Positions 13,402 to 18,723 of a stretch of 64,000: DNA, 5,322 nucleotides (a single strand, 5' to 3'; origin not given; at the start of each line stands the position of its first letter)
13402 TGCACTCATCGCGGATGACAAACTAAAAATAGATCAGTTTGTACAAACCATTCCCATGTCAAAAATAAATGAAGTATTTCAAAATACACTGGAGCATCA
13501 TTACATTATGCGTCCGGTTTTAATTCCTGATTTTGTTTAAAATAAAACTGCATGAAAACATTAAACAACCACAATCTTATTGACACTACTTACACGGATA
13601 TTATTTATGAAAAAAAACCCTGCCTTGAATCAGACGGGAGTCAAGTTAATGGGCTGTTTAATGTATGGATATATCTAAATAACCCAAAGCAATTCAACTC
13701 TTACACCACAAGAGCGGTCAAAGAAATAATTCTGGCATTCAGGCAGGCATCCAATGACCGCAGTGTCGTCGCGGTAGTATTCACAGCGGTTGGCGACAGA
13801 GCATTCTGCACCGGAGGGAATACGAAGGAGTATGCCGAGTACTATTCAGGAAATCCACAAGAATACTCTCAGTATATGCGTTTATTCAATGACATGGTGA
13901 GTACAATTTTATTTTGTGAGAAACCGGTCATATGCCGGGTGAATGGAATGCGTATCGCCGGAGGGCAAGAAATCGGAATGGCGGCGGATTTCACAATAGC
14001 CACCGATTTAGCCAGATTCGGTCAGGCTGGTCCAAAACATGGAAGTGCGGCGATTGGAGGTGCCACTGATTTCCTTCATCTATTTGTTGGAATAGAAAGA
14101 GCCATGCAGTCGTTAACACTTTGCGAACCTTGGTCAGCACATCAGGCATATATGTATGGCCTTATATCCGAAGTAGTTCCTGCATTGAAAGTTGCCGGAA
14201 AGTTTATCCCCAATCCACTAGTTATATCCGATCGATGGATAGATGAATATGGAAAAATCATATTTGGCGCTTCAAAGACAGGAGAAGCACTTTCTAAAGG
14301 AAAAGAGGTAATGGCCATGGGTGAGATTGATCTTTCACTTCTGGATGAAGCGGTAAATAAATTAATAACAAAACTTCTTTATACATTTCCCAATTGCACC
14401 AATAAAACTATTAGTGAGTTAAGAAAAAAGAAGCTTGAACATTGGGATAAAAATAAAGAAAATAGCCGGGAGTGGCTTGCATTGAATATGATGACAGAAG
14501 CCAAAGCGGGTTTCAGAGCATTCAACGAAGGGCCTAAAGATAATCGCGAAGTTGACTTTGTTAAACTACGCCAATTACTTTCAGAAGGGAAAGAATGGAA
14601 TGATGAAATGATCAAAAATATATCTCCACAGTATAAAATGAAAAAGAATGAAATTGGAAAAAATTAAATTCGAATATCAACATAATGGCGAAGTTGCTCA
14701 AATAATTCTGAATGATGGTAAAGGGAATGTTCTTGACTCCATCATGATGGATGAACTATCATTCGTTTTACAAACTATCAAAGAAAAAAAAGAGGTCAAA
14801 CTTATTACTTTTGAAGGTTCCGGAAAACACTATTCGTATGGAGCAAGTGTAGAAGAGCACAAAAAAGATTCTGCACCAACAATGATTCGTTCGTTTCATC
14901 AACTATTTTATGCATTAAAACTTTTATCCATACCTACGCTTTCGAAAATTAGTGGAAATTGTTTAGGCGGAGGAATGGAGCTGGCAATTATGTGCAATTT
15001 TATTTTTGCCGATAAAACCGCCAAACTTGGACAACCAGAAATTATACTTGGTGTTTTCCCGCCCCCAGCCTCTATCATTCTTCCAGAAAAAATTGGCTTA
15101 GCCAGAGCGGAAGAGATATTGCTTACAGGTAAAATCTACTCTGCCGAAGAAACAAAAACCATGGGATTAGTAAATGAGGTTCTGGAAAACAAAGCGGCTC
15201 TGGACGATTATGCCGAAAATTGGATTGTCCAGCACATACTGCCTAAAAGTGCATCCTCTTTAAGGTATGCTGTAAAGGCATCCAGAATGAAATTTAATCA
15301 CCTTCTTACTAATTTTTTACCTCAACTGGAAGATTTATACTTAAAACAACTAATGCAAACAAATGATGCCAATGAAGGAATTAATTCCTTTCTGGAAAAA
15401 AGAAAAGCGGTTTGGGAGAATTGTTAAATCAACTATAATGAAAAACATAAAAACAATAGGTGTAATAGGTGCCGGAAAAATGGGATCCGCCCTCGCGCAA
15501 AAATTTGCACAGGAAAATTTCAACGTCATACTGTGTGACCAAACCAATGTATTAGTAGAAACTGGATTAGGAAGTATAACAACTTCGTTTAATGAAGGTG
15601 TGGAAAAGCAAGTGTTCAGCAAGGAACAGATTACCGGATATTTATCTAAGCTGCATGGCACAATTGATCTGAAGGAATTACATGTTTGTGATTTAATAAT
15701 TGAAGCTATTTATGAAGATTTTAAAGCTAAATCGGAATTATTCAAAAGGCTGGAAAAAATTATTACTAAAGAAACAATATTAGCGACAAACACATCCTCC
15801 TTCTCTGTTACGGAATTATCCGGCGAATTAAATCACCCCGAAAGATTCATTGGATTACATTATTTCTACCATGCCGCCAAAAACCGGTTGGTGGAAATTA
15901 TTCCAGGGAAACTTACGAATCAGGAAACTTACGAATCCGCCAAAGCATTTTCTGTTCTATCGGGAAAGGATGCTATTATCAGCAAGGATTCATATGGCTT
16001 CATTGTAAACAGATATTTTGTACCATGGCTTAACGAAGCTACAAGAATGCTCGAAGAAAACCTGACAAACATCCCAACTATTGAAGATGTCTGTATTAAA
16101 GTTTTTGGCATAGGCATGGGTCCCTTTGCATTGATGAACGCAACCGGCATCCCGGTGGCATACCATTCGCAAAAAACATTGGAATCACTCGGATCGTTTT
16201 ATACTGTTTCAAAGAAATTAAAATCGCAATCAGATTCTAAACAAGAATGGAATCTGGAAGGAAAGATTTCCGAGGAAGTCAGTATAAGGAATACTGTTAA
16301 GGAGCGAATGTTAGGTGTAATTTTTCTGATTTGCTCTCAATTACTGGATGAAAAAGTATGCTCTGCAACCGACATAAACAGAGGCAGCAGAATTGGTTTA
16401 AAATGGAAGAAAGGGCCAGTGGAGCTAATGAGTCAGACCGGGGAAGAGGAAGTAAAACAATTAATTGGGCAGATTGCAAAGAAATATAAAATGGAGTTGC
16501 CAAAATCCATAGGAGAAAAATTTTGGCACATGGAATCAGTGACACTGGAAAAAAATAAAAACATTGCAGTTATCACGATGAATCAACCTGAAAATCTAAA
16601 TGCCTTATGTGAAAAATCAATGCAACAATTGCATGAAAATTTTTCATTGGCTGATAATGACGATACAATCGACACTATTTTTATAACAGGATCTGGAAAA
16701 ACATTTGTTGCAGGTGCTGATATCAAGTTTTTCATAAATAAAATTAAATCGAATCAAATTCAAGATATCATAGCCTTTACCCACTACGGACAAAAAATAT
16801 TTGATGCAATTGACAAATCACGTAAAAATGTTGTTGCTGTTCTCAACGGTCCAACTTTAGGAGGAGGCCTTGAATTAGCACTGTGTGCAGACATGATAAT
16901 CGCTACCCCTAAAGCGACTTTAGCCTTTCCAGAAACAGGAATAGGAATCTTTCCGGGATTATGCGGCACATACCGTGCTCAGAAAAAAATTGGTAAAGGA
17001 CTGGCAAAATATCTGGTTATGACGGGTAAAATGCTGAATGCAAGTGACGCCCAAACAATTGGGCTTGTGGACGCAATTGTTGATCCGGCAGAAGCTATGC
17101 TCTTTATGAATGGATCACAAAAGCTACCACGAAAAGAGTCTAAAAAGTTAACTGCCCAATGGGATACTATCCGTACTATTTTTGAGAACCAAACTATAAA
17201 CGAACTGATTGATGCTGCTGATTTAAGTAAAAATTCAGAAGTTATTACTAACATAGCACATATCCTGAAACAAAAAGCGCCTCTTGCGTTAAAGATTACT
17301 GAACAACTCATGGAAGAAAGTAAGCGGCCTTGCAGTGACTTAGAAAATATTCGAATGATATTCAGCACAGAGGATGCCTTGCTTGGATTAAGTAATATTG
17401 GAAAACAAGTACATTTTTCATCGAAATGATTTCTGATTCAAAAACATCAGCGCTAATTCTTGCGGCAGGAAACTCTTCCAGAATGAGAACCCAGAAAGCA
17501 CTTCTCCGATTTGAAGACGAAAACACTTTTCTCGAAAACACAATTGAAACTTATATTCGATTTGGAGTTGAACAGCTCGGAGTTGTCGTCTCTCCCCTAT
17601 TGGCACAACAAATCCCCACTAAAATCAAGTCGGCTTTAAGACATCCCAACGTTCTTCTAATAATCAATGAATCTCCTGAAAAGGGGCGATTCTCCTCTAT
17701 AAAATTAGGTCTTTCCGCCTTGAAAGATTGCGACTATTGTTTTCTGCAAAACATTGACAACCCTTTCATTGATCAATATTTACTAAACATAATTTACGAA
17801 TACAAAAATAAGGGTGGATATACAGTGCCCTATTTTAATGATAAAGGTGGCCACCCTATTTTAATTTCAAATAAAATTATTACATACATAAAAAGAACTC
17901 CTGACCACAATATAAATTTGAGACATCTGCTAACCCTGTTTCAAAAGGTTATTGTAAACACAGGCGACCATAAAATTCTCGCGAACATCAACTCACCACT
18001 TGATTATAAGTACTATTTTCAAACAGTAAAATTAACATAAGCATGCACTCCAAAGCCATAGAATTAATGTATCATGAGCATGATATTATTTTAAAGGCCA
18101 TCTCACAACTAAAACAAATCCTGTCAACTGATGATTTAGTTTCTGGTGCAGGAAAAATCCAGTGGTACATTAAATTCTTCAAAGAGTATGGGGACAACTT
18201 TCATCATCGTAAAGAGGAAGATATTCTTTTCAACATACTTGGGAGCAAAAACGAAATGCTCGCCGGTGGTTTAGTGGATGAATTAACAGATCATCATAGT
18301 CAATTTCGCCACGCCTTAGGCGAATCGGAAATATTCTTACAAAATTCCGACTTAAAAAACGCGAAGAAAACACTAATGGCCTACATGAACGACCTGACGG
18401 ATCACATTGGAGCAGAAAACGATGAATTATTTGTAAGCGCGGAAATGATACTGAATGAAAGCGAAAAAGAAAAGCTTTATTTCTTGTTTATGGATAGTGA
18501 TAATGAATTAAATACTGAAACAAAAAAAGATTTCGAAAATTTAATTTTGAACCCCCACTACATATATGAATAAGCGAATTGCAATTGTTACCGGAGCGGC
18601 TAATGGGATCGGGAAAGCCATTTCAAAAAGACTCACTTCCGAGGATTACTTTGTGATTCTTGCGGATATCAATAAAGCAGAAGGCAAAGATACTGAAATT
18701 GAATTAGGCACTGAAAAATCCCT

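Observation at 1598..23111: Complete Thauera-type anaerobic benzoyl-CoA degradation supra-operon in a T9SS (Bacteroidota-like) chromosome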

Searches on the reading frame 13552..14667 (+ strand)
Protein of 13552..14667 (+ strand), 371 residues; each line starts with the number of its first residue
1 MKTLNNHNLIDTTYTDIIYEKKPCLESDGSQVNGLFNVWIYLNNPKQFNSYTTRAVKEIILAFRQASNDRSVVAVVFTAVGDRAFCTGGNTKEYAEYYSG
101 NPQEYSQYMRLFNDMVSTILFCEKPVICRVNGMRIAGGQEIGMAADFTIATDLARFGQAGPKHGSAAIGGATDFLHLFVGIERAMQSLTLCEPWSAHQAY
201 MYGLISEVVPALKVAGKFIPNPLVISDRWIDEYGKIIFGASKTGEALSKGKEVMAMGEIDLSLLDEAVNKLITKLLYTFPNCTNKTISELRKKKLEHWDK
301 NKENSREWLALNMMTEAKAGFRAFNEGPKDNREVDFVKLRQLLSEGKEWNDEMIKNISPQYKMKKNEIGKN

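Call 3: search_protein_families(library=ncbifam, proteins=[window:13552-14667:+], max_evalue=0.00001)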
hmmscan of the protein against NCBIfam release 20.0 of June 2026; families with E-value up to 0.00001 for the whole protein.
window:13552-14667:+ (371 aa): 63 families (the best 25 are shown)
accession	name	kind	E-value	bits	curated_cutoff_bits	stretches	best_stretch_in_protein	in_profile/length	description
TIGR03200.1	dearomat_oah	equivalog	2e-179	596.3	464.45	1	4-356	1-358/360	6-oxocyclohex-1-ene-1-carbonyl-CoA hydratase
TIGR03210.1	badI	equivalog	1.5e-33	116.2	467.6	1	38-211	13-182/256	2-ketocyclohexanecarboxyl-CoA hydrolase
NF005637.0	PRK07396.1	equivalog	4.6e-33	114.8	380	1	39-214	25-198/273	1,4-dihydroxy-2-naphthoyl-CoA synthase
TIGR01929.1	menB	equivalog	3.5e-30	105.4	342.7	1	39-213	15-187/259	1,4-dihydroxy-2-naphthoyl-CoA synthase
NF051848.1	EnCoAHydtEchA19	equivalog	2.5e-26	92.8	400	1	40-213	13-185/258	enoyl-CoA hydratase EchA19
NF046063.1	oxepin_alt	equivalog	2.1e-25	89.7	300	1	40-211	13-183/254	oxepin-CoA hydrolase, alternative type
NF004840.0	PRK06190.1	equivalog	2.2e-24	86.4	253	1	40-212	17-185/260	enoyl-CoA hydratase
NF004475.0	PRK05809.1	subfamily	1e-23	84.1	394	1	40-210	17-184/260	short-chain-enoyl-CoA hydratase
NF004634.0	PRK05980.1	equivalog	9.4e-23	80.9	375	1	40-213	16-190/263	crotonase/enoyl-CoA hydratase family protein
NF042430.2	EnCoAhydt_DpgD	equivalog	1.5e-22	80.3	400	1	39-213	9-185/258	enoyl-CoA-hydratase DpgD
TIGR02280.1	PaaB1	equivalog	3.3e-22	79.2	345.15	1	40-209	12-179/256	2-(1,2-epoxy-1,2-dihydrophenyl)acetyl-CoA isomerase PaaG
NF006109.0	PRK08260.1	subfamily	5.8e-22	78.3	320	1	40-212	17-202/296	enoyl-CoA hydratase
NF005802.0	PRK07657.1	equivalog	1.3e-21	77.3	363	1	39-217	16-191/260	enoyl-CoA hydratase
NF006699.0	PRK09245.1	subfamily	3.3e-21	75.7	354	1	40-212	16-192/266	crotonase/enoyl-CoA hydratase family protein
NF004796.0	PRK06144.1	subfamily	7.2e-21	74.8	272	1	38-214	19-194/262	enoyl-CoA hydratase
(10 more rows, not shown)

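Call 56: search_solved_structures(query=window:13552-14667:+, max_evalue=1e-10)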
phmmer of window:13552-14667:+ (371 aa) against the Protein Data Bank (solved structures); distinct sequences matched with E-value up to 1e-10: 57.
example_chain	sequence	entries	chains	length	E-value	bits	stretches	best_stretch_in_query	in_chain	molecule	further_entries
2uzf_A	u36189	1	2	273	3.4e-28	102.1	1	40-216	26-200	NAPHTHOATE SYNTHASE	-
4els_A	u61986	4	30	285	3.3e-27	98.8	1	40-212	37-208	1,4-Dihydroxy-2-naphthoyl-CoA synthase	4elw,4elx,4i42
3t88_A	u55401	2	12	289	3.4e-27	98.8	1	40-212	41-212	1,4-Dihydroxy-2-naphthoyl-CoA synthase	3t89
3h02_A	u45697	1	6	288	6.8e-27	97.8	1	34-212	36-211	Naphthoate synthase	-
2iex_A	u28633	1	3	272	8.9e-26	94.1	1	33-213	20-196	Dihydroxynapthoic acid synthetase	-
5z7r_A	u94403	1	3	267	1.1e-20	77.4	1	40-224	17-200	Short-chain-enoyl-CoA hydratase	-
9ula_A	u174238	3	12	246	2.4e-19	73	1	40-214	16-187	Enoyl-CoA hydratase/isomerase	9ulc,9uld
28bq_A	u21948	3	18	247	2.5e-19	72.9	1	40-214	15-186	Enoyl-CoA hydratase/isomerase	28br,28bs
7eum_C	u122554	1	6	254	2.7e-19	72.8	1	40-214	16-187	Enoyl-CoA hydratase/isomerase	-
4eml_A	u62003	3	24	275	3e-18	69.4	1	40-214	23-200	Naphthoate synthase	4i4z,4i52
3kqf_A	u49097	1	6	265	9.1e-18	67.8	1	38-217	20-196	Enoyl-CoA hydratase/isomerase family protein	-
2ej5_A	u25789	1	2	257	1e-17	67.6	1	38-211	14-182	Enoyl-CoA hydratase subunit II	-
3r9s_A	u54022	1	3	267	1.3e-17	67.2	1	37-214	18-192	Carnitinyl-CoA dehydratase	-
3r9t_A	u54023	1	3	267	1.4e-17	67.2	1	37-214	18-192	EchA1_1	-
6sla_AAA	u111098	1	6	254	1.8e-17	66.8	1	40-215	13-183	Enoyl-CoA hydratase/carnithine racemase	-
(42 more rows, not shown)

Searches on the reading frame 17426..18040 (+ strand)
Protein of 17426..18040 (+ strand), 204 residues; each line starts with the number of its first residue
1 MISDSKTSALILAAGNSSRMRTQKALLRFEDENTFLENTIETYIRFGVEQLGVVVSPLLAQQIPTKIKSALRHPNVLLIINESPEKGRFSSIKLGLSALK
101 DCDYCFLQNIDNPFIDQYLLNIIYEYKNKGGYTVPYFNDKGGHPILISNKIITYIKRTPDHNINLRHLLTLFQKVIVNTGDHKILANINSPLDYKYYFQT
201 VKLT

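Call 4: search_protein_families(library=ncbifam, proteins=[window:17426-18040:+], max_evalue=0.00001)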
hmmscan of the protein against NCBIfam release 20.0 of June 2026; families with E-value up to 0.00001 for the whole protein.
window:17426-18040:+ (204 aa): 8 families
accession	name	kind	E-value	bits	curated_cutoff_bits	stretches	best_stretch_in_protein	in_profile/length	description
NF045665.1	NTPtran_DVU1551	equivalog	6.4e-35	120.8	315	1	8-200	2-192/359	DVU_1551 family NTP transferase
TIGR03310.1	matur_MocA_YgfJ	equivalog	5.5e-28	98.2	186.45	1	8-196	1-187/188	molybdenum cofactor cytidylyltransferase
NF001837.0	PRK00560.1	equivalog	5e-09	36.1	182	1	6-200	8-190/196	molybdenum cofactor guanylyltransferase MobA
TIGR03202.1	pucB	equivalog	1.3e-08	34.8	235.05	1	9-194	3-192/192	xanthine dehydrogenase accessory protein PucB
NF001186.0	PRK00155.2-3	equivalog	1.5e-06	27.8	253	1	5-135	3-132/224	2-C-methyl-D-erythritol 4-phosphate cytidylyltransferase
NF002741.0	PRK02726.1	equivalog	1.8e-06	27.7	179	0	5-118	6-109/200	molybdenum cofactor guanylyltransferase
NF041135.1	IPPtranDIPPsyn_Thcocales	equivalog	4.1e-06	26.1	580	1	8-96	2-88/419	bifunctional L-myo-inositol-1-phosphate cytidylyltransferase/CDP-L-myo-inositol myo-inositolphosphotransferase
NF006899.0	PRK09382.1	equivalog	7.1e-06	25.4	417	1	5-137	5-135/387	bifunctional 2-C-methyl-D-erythritol 4-phosphate cytidylyltransferase/2-C-methyl-D-erythritol 2,4-cyclodiphosphate synthase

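Call 46: search_protein_families(library=pfam, proteins=[window:17426-18040:+], max_evalue=0.00001)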
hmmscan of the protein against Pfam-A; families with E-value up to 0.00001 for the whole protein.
window:17426-18040:+ (204 aa): 1 family
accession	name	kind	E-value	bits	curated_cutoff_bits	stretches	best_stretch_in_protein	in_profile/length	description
PF12804.13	NTP_transf_3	-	9.2e-24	84.9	27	1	9-160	1-146/160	MobA-like NTP transferase domain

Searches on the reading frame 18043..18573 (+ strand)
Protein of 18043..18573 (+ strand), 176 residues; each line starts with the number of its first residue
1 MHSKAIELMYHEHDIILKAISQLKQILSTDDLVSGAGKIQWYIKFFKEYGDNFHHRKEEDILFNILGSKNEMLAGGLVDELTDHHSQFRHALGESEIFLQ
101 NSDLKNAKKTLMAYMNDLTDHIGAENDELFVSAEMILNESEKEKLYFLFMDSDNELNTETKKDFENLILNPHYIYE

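Call 4: search_protein_families(library=ncbifam, proteins=[window:18043-18573:+], max_evalue=0.00001)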
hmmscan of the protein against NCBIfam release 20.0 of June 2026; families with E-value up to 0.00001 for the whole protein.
window:18043-18573:+ (176 aa): 0 families

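Call 14: search_protein_families(library=pfam, proteins=[window:18043-18573:+], max_evalue=0.001)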
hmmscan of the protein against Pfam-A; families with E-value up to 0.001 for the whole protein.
window:18043-18573:+ (176 aa): 1 family
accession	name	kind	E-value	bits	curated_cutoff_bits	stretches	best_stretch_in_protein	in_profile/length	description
PF01814.28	Hemerythrin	-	1.2e-14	55.3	25.3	1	5-130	2-124/127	Hemerythrin HHE cation binding domain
